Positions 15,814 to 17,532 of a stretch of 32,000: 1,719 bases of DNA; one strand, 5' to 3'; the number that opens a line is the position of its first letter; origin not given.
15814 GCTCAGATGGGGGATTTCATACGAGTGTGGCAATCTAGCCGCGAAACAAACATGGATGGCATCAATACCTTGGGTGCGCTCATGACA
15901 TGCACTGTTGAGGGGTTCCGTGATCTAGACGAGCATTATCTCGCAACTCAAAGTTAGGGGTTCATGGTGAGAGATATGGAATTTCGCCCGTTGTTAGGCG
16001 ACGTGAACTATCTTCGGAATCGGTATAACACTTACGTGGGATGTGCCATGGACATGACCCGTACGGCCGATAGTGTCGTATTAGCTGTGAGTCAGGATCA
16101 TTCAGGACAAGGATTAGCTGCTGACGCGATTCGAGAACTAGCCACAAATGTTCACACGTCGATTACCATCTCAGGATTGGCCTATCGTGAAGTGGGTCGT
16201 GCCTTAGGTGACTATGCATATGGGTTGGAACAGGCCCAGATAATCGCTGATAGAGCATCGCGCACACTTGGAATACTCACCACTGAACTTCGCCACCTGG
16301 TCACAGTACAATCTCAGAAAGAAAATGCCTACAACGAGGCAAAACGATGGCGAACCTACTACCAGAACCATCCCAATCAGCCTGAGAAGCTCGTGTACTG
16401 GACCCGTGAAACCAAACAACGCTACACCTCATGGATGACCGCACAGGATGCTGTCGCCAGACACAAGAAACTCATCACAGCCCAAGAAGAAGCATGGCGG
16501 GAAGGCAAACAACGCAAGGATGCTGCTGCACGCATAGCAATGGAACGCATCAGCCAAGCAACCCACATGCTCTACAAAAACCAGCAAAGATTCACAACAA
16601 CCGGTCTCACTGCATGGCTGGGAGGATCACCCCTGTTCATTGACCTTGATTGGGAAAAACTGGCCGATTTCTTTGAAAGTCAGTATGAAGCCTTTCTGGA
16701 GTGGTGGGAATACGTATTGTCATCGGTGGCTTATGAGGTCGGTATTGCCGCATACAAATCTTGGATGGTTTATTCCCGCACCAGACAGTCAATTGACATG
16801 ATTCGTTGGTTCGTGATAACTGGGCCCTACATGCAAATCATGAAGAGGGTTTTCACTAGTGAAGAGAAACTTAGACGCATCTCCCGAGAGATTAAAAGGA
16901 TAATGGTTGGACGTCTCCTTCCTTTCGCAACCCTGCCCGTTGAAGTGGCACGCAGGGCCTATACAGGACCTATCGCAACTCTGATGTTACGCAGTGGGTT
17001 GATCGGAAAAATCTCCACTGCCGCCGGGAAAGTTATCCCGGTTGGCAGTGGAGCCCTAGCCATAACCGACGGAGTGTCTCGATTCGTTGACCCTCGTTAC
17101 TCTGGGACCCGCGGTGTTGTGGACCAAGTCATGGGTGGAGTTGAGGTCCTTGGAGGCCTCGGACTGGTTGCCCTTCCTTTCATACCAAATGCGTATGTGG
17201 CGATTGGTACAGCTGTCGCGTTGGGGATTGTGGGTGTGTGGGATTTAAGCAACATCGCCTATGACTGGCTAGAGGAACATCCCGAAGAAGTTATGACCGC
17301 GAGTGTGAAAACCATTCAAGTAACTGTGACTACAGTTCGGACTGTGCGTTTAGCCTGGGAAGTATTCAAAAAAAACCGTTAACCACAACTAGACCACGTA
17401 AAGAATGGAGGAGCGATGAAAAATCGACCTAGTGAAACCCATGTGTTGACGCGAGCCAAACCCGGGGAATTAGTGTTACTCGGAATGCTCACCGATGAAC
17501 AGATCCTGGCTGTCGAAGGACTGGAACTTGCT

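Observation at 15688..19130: Orphan four-gene cassette resembling a type-VII-secretion effector / chaperone / immunity module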

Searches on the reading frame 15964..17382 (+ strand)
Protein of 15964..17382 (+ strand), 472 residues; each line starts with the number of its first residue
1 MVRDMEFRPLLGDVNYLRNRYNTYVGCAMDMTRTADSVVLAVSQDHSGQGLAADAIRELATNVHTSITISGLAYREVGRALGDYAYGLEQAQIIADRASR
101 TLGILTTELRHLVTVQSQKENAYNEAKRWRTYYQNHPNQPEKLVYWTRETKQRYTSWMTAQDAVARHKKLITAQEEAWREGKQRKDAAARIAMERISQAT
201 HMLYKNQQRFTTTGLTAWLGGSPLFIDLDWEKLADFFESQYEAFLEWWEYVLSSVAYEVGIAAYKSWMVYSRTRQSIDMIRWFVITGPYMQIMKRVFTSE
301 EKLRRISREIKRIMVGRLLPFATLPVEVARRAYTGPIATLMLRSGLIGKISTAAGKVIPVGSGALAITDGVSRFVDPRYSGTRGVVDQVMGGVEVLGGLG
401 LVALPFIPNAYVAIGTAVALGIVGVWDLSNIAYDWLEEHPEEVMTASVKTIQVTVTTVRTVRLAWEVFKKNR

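Call 3: search_protein_families(library=pfam, proteins=[window:15964-17382:+], max_evalue=1)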
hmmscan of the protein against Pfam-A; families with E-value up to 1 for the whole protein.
window:15964-17382:+ (472 aa): 1 family
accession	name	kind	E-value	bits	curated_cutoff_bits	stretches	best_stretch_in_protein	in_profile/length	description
PF20556.3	DUF6768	-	0.14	12.3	27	1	241-313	36-111/123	Family of unknown function (DUF6768)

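Call 4: search_protein_families(library=ncbifam, proteins=[window:15964-17382:+], max_evalue=1)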
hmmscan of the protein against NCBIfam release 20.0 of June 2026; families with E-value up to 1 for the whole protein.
window:15964-17382:+ (472 aa): 0 families

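Call 7: find_homologous_proteins(query=window:15964-17382:+, max_evalue=0.001)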
Query window:15964-17382:+ (472 aa): 1 proteins with E <= 0.001 among 8000 candidates.
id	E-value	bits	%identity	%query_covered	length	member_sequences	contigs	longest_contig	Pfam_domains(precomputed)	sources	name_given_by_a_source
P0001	0.0e+0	1047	100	99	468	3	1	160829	-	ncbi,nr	ncbi:MAG: hypothetical protein LBG99_06565 [Propionibacteriaceae bacterium]|nr:hypothetical protein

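Call 8: search_solved_structures(query=window:15964-17382:+, max_evalue=10)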
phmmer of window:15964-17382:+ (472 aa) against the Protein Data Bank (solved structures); distinct sequences matched with E-value up to 10: 34.
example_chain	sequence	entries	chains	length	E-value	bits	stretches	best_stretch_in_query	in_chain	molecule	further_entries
7x8z_L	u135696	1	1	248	0.18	13.9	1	83-148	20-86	Ab188 light chain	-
1ap2_A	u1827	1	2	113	0.27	13.3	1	121-149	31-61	MONOCLONAL ANTIBODY C219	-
1mvu_A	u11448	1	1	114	0.28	13.2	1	121-149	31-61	Ig kappa-chain VJ-region (Light chain)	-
6tnp_A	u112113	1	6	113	0.43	12.6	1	103-149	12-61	Light chain of our ScFv-5E5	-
1efq_A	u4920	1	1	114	0.52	12.4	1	113-149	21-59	KAPPA-4 IMMUNOGLOBULIN (LIGHT CHAIN)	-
5xcs_B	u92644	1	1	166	0.55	12.3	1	121-149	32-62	VL-SARAH(M24C) chimera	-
5xcu_B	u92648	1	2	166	0.55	12.3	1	121-149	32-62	VL-SARAH(S37C) chimera,VL-SARAH(S37C) chimera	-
2imn_A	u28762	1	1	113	0.61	12.1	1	110-152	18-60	IGA-KAPPA MCPC603 FV (LIGHT CHAIN)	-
2lve_A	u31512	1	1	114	0.71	11.9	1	113-149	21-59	RLEN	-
3lve_A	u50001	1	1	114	0.71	11.9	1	113-149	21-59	LEN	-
5lve_A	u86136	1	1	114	0.71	11.9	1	113-149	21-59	BENCE-JONES PROTEIN LEN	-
1qac_A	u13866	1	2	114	0.72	11.9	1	113-149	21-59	IMMUNOGLOBULIN LIGHT CHAIN VARIABLE DOMAIN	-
1hil_A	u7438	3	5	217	0.76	11.8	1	118-149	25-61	IGG2A-KAPPA 17/9 FAB (LIGHT CHAIN)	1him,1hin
1ifh_L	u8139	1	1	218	0.76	11.8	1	118-149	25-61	IGG2A-KAPPA 17/9 FAB (LIGHT CHAIN)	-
4otx_L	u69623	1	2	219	0.81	11.7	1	117-149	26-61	N203 light chain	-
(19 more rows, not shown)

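Call 11: find_encoding_contigs(protein=P0001, flank=10000, max_places=6)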
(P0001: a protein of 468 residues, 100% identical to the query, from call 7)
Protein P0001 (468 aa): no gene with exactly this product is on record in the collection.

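Call 20: search_protein_representatives(protein=window:15964-17382:+)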
Query: 472 residues. Proteins with E-value up to 0.001 (for the whole library): 22; up to 1e-10: 2; up to 1e-30: 1. The best 22 are listed.
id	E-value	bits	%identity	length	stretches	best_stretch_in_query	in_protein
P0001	0.0e+00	1047.1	100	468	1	5-472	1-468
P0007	4.8e-12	61.9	29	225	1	4-200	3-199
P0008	1.5e-10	57.1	44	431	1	344-470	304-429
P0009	1.3e-06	44.0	29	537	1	4-196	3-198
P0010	2.0e-06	43.4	44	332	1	328-434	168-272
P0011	5.2e-06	42.1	44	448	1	343-435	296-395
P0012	7.1e-06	41.6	43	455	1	342-436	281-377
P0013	8.2e-06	41.4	36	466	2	338-436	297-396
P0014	9.2e-06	41.2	40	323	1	344-434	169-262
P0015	2.6e-05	39.8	28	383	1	4-193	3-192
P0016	4.6e-05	38.9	27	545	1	4-199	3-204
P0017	5.3e-05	38.7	23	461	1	51-436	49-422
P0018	5.8e-05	38.6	37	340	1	333-437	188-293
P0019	9.0e-05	38.0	31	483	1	4-200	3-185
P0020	1.1e-04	37.7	25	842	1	6-203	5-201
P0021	1.4e-04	37.3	27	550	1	21-226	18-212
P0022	1.4e-04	37.3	26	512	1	4-196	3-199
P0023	1.8e-04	37.0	35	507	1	3-198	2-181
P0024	2.6e-04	36.4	42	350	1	345-437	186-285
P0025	7.2e-04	35.0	29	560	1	4-189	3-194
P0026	8.1e-04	34.8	25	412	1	4-190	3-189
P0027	9.8e-04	34.6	33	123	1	1-121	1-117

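Call 21: search_protein_families(library=pfam, proteins=[P0007, P0009, P0015, P0016, P0019, P0020, P0021, P0022, P0023, P0025], max_evalue=0.01)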
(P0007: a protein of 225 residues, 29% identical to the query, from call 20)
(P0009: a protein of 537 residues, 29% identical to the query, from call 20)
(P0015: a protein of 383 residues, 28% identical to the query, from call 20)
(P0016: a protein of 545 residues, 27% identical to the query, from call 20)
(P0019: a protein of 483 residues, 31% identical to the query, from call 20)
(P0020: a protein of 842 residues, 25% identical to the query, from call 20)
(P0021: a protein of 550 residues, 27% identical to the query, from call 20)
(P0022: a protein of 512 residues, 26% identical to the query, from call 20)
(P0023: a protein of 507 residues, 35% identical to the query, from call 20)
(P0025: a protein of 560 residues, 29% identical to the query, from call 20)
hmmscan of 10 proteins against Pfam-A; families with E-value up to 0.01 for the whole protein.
P0007 (225 aa): 1 family
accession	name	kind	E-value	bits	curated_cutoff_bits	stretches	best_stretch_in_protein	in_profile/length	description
PF18052.6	Rx_N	-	0.0042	17.6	27.7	0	92-156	4-68/93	Rx N-terminal domain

P0009 (537 aa): 0 families

P0015 (383 aa): 1 family
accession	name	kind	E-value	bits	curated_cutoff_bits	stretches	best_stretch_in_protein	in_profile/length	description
PF21725.3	T7SS_signal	-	8.1e-06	26.3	27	1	9-142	69-197/241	Putative T7SS secretion signal domain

P0016 (545 aa): 0 families

P0019 (483 aa): 0 families

P0020 (842 aa): 1 family
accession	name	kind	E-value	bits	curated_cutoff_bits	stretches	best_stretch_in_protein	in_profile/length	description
PF10046.14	BLOC1_2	-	0.0039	18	33.4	0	6-65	36-95/96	Biogenesis of lysosome-related organelles complex-1 subunit 2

P0021 (550 aa): 1 family
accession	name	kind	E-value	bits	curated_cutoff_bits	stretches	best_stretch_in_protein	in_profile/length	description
PF21725.3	T7SS_signal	-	6.6e-08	33.2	27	1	9-180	71-231/241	Putative T7SS secretion signal domain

P0022 (512 aa): 0 families

P0023 (507 aa): 1 family
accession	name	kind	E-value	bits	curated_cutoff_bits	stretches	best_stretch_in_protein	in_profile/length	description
PF21725.3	T7SS_signal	-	2.6e-05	24.7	27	1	10-179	70-230/241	Putative T7SS secretion signal domain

P0025 (560 aa): 0 families

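Call 22: search_protein_families(library=pfam, proteins=[P0008, P0010, P0011, P0012, P0013, P0014, P0017, P0018, P0024, P0026], max_evalue=0.01)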
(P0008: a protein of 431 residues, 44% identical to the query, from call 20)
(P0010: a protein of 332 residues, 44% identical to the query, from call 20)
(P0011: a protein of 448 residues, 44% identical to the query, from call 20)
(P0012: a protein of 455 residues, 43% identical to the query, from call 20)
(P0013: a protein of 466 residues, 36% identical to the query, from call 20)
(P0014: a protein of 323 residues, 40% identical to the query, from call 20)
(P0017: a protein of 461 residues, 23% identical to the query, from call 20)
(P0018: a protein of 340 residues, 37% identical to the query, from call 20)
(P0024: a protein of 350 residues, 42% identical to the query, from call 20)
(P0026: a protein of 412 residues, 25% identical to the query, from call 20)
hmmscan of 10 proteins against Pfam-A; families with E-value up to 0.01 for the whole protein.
P0008 (431 aa): 1 family
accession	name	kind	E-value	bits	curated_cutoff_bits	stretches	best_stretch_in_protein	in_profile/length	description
PF04740.18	LXG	-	0.0043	17.4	26.5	0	19-116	10-112/202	LXG domain of WXG superfamily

P0010 (332 aa): 0 families

P0011 (448 aa): 0 families

P0012 (455 aa): 0 families

P0013 (466 aa): 1 family
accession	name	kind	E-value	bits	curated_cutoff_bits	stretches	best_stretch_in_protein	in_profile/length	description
PF21725.3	T7SS_signal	-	2e-05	25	27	1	13-190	70-238/241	Putative T7SS secretion signal domain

P0014 (323 aa): 0 families

P0017 (461 aa): 0 families

P0018 (340 aa): 1 family
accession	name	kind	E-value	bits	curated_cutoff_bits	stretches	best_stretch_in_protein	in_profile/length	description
PF06013.18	WXG100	-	0.0052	17.5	27.3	0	8-82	5-80/86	Proteins of 100 residues with WXG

P0024 (350 aa): 1 family
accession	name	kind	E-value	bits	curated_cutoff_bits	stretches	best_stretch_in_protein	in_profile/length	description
PF23706.1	Rv1893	-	0.0029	17.8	27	1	313-347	9-41/72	Rv1893-like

P0026 (412 aa): 4 families
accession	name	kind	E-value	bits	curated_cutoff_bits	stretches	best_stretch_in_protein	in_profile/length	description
PF21725.3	T7SS_signal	-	3.5e-06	27.5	27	1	10-138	70-191/241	Putative T7SS secretion signal domain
PF05701.16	WEMBL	-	0.00094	18.5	35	1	31-124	331-427/562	Weak chloroplast movement under blue light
PF02093.21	Gag_p30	-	0.0043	17.1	27.4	1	67-149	64-144/201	Gag P30 core shell protein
PF07926.17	TPR_MLP1_2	-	0.0066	16.9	36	0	31-142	4-115/129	TPR/MLP1/MLP2-like protein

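Call 34: search_protein_families(library=pfam, proteins=[P0027, P0007], max_evalue=1)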
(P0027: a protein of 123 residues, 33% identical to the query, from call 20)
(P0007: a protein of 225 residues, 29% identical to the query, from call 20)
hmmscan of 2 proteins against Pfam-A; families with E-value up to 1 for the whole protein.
P0027 (123 aa): 3 families
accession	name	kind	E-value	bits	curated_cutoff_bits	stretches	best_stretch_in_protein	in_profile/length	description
PF21725.3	T7SS_signal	-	0.00021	21.7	27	1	12-113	71-171/241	Putative T7SS secretion signal domain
PF01544.23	CorA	-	0.011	15.5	27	1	17-121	116-221/292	CorA-like Mg2+ transporter protein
PF00430.23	ATP-synt_B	-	0.19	12.3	28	1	60-117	33-89/132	ATP synthase B/B' CF(0)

P0007 (225 aa): 3 families
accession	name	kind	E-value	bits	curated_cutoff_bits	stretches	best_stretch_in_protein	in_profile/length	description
PF18052.6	Rx_N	-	0.0042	17.6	27.7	1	92-156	4-68/93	Rx N-terminal domain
PF07275.16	ArdA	-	0.03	15.4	27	1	104-182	36-91/155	Antirestriction protein (ArdA)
PF10828.13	DUF2570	-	0.98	9.9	26.6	1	50-118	23-91/108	Protein of unknown function (DUF2570)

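Call 75: predict_structure(alignment_id=A5)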
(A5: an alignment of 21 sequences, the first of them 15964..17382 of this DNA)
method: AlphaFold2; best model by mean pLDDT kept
length: 472 residues; sequences in the alignment: 21
mean_pLDDT: 67.5   pTM: 0.47
mean pLDDT of the five models: 67.5, 67.2, 67.2, 66.8, 65.0
residues with pLDDT >= 90: 160; 70-90: 48; 50-70: 101; < 50: 163
segments of 3 or more residues with pLDDT < 50: 214-234, 255-300, 310-358, 442-465, 467-470
pLDDT, mean of each block of 10 residues (from residue 1): 86 96 95 82 79 80 88 96 98 98 98 98 98 96 98 98 98 98 97 94 80 49 41 51 58 45 43 43 41 42 53 36 32 35 30 43 63 57 58 64 56 51 55 51 39 42 48 43
secondary structure, 60 per line:
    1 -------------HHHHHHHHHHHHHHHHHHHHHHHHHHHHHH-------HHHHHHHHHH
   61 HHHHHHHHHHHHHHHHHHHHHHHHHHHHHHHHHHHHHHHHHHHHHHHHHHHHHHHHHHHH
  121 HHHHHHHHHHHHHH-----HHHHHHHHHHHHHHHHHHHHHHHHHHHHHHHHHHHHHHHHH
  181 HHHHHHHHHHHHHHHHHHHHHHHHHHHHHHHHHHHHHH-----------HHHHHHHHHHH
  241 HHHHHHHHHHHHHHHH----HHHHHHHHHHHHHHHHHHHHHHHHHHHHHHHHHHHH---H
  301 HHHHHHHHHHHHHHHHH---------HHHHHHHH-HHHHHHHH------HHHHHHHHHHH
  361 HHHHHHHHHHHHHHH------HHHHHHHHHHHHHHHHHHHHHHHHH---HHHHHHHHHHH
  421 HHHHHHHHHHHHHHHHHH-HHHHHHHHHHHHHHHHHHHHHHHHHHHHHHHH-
elements in order: H14-43 H51-134 H140-218 H230-256 H261-296 H300-317 H327-334 H336-343 H350-375 H382-406 H410-438 H440-471

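Call 77: fold_search(model_id=the predicted structure, library=pdb)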
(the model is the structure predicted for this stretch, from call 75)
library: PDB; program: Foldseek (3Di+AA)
matches with E <= 10: 689; with E <= 0.001: 0
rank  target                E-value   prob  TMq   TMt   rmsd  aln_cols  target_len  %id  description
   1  3lll_A                3.5e-03  1.00  0.16  0.24  16.9       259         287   14  Crystal structure of mouse pacsin2 F-BAR domain (released 2010-05-26)
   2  4bne_B                5.4e-03  1.00  0.16  0.25  17.1       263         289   11  Pacsin2 Interacts with Membranes and Actin-Filaments (released 2014-05-14)
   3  2x3v_A                6.2e-03  1.00  0.16  0.25  17.0       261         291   10  Structure of The F-BAR Domain of Mouse Syndapin I (released 2010-04-07)
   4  4bne_A                6.2e-03  1.00  0.16  0.25  16.9       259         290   13  Pacsin2 Interacts with Membranes and Actin-Filaments (released 2014-05-14)
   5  2v0o_A                7.1e-03  1.00  0.21  0.32   9.9       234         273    9  FCHO2 F-BAR domain (released 2007-06-26)
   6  3m3w_A                7.5e-03  1.00  0.18  0.27  15.5       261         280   14  Crystal structure of mouse PACSIN3 BAR domain mutant (released 2011-03-16)
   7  3m3w_B                7.5e-03  1.00  0.17  0.25  15.7       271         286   13  Crystal structure of mouse PACSIN3 BAR domain mutant (released 2011-03-16)
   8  7aal_A                7.8e-03  1.00  0.23  0.34  16.6       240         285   11  Crystal structure of the F-BAR domain of PSTIPIP1, G258A mutant (released 2022-02-23)
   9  3abh_A                1.0e-02  0.98  0.15  0.24  25.6       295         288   16  Crystal structure of the EFC/F-BAR domain of human PACSIN2/Syndapin II (2.0 A) (released 2010-04-14)
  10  6iko_A                1.1e-02  1.00  0.25  0.35   6.9       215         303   13  Crystal structure of mouse GAS7cb (released 2019-10-16)
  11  7aam_A                1.1e-02  1.00  0.25  0.36  11.8       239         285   14  Crystal structure of the F-BAR domain of PSTIPIP1 bound to the CTH domain of the phosphatase LYP (released 2022-02-23)
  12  2v0o_C                1.2e-02  1.00  0.21  0.31  19.2       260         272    9  FCHO2 F-BAR domain (released 2007-06-26)
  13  6ikn_B                1.2e-02  1.00  0.28  0.39   6.1       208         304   10  Crystal structure of the GAS7 F-BAR domain (released 2019-10-16)
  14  3q0k_C                1.2e-02  0.99  0.16  0.24  17.5       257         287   14  Crystal structure of Human PACSIN 2 F-BAR (released 2012-02-15)
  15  3hah_B                1.5e-02  1.00  0.22  0.34  10.3       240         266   10  Crystal structure of human PACSIN1 F-BAR domain (C2 lattice) (released 2009-06-16)
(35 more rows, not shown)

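Call 85: find_encoding_contigs(protein=P0023, flank=5000, max_places=2)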
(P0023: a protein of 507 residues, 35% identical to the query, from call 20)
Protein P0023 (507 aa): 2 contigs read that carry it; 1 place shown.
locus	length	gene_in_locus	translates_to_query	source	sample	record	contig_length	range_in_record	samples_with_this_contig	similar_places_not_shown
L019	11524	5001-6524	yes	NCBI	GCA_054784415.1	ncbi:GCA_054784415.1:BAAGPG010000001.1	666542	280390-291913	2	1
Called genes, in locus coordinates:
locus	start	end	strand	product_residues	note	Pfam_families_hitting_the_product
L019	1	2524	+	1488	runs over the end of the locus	PF00498:FHA, PF16697:Yop-YscD_cpl, PF13191:AAA_16 (faint), PF25199:nSTAND_NTPase5 (faint), PF01580:FtsK_SpoIIIE, PF13401:AAA_22 (faint), PF13555:AAA_29 (faint), PF01580:FtsK_SpoIIIE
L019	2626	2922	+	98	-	PF06013:WXG100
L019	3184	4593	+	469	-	PF00070:Pyr_redox (faint), PF07992:Pyr_redox_2, PF13450:NAD_binding_8 (weak)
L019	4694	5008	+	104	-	-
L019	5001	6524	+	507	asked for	-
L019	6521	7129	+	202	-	-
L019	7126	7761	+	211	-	-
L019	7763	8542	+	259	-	-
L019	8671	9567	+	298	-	PF01435:Peptidase_M48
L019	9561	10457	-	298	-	PF05116:S6PP (faint), PF08282:Hydrolase_3, PF12710:HAD (weak), PF08282:Hydrolase_3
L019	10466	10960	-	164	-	PF04461:YajQ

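Call 86: find_encoding_contigs(protein=P0009, flank=5000, max_places=2)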
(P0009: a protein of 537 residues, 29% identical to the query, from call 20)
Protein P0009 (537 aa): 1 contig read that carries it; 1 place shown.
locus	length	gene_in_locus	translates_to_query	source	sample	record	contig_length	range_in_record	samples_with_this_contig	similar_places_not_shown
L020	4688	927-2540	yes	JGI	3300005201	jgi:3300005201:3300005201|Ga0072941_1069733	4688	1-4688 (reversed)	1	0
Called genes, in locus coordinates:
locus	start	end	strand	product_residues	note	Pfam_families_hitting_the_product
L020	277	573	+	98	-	PF06013:WXG100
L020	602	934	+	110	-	PF19840:DUF6317 (weak)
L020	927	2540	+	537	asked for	-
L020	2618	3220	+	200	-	-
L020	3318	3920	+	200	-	-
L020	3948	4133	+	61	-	-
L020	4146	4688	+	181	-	?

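Call 87: find_encoding_contigs(protein=P0021, flank=5000, max_places=2)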
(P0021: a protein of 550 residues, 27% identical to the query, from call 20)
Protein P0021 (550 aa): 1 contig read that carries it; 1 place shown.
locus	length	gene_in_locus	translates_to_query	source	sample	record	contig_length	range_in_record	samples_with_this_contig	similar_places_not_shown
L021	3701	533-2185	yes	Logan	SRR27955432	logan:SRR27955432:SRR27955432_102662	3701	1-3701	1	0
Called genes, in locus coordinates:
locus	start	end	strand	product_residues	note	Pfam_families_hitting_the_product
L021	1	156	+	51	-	?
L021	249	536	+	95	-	-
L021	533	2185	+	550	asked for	PF21725:T7SS_signal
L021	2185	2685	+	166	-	-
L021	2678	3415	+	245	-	-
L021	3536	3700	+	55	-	?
